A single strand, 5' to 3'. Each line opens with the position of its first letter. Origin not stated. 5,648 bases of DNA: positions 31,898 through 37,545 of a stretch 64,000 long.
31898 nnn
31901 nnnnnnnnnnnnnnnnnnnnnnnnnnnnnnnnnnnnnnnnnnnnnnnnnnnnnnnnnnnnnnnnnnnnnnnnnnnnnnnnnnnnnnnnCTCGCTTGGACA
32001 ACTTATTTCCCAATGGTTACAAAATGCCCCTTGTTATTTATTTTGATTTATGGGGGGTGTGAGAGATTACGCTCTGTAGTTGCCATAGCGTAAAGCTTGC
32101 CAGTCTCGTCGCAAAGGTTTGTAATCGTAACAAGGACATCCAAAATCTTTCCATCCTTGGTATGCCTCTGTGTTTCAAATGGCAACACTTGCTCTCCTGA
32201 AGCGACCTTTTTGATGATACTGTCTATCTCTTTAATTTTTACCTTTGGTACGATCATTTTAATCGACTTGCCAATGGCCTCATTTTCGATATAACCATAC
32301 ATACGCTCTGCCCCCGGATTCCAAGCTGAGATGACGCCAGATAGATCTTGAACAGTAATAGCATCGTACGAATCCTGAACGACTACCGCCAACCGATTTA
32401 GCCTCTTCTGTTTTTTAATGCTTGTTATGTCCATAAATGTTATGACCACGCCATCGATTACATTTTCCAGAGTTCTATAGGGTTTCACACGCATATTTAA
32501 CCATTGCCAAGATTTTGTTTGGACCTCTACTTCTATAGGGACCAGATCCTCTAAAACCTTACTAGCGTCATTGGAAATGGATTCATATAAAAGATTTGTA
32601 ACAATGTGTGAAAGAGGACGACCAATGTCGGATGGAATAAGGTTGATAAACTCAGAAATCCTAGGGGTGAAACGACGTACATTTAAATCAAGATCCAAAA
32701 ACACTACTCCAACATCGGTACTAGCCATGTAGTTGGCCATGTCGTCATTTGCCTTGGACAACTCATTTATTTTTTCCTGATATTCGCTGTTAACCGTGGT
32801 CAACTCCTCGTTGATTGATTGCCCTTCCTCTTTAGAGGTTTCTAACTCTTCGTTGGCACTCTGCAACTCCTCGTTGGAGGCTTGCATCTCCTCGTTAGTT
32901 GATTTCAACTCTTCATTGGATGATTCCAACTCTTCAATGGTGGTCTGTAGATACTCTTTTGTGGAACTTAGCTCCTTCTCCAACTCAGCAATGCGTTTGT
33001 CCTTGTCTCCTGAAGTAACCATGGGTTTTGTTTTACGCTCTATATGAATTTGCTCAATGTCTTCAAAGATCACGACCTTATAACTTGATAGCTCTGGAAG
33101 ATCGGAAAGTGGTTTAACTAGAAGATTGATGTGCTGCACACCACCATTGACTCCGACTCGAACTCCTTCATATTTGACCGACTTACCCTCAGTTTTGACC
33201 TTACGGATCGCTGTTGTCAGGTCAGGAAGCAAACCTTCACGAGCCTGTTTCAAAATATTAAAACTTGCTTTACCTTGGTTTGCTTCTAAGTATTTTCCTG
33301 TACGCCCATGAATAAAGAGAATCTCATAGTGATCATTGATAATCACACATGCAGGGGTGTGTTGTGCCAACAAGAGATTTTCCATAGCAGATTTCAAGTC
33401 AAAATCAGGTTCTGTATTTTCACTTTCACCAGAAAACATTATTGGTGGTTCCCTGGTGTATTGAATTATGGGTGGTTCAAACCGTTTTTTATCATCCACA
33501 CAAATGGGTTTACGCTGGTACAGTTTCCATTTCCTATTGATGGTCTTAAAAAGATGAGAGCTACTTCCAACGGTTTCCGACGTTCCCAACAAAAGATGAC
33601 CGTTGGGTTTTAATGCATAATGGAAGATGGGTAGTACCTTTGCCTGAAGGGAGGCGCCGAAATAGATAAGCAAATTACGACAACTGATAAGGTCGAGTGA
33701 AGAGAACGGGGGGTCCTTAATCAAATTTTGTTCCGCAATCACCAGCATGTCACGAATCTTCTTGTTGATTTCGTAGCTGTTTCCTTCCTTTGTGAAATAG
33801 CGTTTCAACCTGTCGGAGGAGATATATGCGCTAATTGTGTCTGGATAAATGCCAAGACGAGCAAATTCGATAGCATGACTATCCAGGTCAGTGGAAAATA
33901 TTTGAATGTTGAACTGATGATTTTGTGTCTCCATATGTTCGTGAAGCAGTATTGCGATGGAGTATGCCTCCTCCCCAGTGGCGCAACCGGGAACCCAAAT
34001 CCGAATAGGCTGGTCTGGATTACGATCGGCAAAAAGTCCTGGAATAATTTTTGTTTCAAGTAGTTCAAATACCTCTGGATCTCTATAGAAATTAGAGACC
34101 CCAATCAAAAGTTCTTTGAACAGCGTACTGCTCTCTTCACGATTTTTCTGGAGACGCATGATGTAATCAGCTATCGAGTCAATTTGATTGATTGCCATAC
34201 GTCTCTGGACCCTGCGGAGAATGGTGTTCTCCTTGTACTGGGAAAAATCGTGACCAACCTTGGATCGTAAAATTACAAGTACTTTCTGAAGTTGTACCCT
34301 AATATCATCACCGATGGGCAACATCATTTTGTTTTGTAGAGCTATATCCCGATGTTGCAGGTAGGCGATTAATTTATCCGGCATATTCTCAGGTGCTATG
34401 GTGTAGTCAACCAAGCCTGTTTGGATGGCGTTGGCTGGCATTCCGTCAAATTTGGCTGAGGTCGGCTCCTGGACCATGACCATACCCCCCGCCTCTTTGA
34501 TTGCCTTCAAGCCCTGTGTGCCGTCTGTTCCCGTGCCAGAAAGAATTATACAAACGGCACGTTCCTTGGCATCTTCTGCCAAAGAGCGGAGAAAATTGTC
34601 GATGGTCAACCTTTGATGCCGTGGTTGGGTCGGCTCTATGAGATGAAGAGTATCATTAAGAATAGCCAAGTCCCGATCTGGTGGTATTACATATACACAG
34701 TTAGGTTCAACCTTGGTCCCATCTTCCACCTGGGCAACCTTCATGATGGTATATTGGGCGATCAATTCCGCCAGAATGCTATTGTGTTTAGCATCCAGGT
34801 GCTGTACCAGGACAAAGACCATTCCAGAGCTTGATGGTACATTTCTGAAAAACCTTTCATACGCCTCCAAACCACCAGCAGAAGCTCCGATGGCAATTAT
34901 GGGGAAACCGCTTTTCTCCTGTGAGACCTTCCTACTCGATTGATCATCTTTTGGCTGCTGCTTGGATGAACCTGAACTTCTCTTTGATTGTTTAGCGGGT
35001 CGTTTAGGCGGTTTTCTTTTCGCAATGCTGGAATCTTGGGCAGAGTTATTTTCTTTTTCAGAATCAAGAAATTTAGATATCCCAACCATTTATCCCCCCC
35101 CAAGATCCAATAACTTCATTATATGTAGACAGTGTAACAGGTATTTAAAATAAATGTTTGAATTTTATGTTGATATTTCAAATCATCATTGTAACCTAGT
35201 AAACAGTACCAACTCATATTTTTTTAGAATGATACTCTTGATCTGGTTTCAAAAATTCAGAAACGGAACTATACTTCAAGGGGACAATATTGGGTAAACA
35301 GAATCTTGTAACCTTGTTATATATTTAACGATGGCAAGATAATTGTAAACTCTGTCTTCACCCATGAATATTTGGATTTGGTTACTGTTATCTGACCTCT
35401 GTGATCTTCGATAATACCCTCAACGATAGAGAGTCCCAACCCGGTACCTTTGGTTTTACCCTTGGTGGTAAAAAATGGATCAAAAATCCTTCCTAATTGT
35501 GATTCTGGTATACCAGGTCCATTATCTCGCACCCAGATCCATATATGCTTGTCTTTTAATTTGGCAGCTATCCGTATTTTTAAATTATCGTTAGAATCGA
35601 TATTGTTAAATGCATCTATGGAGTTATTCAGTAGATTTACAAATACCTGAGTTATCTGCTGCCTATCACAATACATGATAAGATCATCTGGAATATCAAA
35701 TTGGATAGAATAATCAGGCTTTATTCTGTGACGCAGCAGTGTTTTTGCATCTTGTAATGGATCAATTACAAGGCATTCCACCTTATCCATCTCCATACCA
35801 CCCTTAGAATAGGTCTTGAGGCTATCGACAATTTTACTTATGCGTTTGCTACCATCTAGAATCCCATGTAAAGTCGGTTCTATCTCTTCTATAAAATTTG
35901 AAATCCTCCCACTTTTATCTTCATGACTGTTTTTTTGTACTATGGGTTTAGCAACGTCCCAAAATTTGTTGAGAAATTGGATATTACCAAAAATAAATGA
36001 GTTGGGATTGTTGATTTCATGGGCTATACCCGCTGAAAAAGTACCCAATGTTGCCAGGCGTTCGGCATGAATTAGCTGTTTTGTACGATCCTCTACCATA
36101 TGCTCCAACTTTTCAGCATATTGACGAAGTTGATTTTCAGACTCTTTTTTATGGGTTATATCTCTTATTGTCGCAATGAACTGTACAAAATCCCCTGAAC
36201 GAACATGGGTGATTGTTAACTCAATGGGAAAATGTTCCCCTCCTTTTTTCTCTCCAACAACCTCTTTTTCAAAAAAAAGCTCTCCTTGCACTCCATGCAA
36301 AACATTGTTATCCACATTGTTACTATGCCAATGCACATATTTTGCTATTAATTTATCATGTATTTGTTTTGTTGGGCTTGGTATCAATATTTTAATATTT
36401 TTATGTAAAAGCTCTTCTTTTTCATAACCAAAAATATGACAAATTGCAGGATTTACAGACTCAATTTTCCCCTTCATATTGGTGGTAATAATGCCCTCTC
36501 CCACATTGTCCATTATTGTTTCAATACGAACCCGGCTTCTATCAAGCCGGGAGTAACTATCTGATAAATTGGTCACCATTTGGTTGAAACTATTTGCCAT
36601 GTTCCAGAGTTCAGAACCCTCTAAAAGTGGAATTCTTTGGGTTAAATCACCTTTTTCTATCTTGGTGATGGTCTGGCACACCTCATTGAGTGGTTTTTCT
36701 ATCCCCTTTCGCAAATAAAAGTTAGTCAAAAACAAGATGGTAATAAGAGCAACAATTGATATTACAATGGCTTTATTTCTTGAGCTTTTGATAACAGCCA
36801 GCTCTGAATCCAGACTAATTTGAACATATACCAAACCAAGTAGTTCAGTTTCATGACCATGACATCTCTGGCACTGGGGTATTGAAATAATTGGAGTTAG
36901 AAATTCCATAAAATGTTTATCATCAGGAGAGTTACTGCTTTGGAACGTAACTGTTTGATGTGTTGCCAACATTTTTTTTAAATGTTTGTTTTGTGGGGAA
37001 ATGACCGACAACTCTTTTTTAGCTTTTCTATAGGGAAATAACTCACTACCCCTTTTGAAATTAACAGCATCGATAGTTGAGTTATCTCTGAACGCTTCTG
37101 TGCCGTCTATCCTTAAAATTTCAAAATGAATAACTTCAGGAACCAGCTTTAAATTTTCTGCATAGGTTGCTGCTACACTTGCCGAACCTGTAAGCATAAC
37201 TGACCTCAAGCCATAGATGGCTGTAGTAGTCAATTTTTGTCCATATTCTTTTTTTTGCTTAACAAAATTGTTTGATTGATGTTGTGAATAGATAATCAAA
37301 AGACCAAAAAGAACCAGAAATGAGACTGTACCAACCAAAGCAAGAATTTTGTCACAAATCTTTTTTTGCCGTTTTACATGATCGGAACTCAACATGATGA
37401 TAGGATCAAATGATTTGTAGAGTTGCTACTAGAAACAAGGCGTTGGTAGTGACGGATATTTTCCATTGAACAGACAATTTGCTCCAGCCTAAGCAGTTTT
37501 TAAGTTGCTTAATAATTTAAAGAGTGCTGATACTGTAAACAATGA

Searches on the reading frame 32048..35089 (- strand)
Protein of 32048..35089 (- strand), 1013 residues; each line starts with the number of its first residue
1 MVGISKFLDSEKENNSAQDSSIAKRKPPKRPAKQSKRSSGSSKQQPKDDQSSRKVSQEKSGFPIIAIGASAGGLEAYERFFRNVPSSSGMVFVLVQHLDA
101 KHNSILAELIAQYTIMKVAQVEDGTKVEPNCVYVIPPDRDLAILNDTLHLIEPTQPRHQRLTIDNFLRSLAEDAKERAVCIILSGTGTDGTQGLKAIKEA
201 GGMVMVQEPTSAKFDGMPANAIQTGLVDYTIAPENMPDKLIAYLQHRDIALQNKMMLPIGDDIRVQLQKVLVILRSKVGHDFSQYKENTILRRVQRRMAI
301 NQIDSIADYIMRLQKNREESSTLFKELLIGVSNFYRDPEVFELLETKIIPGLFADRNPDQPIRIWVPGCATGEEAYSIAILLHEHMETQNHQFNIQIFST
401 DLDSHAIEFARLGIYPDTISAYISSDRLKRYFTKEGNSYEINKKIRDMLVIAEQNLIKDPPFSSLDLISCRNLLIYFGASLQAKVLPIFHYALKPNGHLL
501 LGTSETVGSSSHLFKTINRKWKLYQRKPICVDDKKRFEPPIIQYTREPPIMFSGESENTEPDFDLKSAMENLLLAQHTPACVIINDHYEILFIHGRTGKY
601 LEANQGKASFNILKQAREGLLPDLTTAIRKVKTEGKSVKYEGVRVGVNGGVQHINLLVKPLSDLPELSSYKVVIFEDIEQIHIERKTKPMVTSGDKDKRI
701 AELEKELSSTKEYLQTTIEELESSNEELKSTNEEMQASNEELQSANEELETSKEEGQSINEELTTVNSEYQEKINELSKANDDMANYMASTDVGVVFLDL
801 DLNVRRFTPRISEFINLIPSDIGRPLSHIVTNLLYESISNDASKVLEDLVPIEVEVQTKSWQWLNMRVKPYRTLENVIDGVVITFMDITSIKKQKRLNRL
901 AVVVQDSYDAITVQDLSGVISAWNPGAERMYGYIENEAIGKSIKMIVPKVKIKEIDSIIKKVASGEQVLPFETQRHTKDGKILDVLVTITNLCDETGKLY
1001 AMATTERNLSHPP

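Call 27: search_protein_families(library=pfam, proteins=[window:32048-35089:-], max_evalue=0.001)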
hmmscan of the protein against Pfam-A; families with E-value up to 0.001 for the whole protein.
window:32048-35089:- (1013 aa): 9 families
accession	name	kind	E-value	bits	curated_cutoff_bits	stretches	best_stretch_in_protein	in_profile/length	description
PF01339.22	CheB_methylest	-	1.4e-55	188.2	24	1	65-240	1-174/174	CheB methylesterase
PF01739.24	CheR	-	3.6e-51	173.8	27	1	332-521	3-193/195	CheR methyltransferase, SAM binding domain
PF13596.12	PAS_10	-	1.5e-29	103.1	22.1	1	784-889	1-106/106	PAS domain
PF08448.16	PAS_4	-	8.3e-16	58.6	23.1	1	907-999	4-95/110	PAS fold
PF03705.20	CheR_N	-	4.4e-14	52.4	27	1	267-316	3-52/53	CheR methyltransferase, all-alpha domain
PF13426.13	PAS_9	-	1.3e-11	45.1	27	1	909-1010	2-102/103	PAS domain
PF00989.32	PAS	-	8.2e-10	39.1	22.6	1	899-999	2-103/113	PAS fold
PF08447.18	PAS_3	-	2e-06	28.4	25.6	1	922-1003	3-86/89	PAS fold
PF10473.14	CENP-F_leu_zip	-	0.00048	20.7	34.5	0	698-788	24-110/140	Leucine-rich repeats of kinetochore protein Cenp-F/LEK1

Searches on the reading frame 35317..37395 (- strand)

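Call 27: search_protein_families(library=pfam, proteins=[window:35317-37395:-], max_evalue=0.001)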
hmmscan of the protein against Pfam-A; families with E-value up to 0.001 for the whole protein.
window:35317-37395:- (692 aa): 8 families
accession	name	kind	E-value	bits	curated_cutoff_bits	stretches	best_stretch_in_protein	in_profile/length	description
PF02518.31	HATPase_c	-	2.5e-23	83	26.4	1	577-688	2-108/111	Histidine kinase-, DNA gyrase B-, and HSP90-like ATPase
PF13426.13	PAS_9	-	1.3e-15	57.9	27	1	300-415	2-103/103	PAS domain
PF00989.32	PAS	-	6.1e-12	46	22.6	1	291-413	3-113/113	PAS fold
PF14501.12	HATPase_c_5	-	3.7e-09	36.8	22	1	579-682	4-98/102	GHKL domain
PF13188.13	PAS_8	-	1.6e-07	31.4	21.8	1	290-336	2-49/65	PAS domain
PF00672.30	HAMP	-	4e-07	30.7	25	1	234-278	8-52/53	HAMP domain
PF00512.31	HisKA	-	3e-05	24.4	26.9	1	450-532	2-63/66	His Kinase A (phospho-acceptor) domain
PF08448.16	PAS_4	-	0.00015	22.4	23.1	1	296-417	2-109/110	PAS fold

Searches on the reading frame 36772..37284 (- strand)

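Call 67: search_protein_families(library=pfam, proteins=[window:36772-37284:-], max_evalue=5)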
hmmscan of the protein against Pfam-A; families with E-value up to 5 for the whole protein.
seq(171 aa): 1 family
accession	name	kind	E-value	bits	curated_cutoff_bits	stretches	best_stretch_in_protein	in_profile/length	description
PF21563.3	Mcp40H-20_sensor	-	0.00016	22.4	27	1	87-159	40-112/112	Methyl-accepting chemotaxis sensory transducer, class 40H, sensor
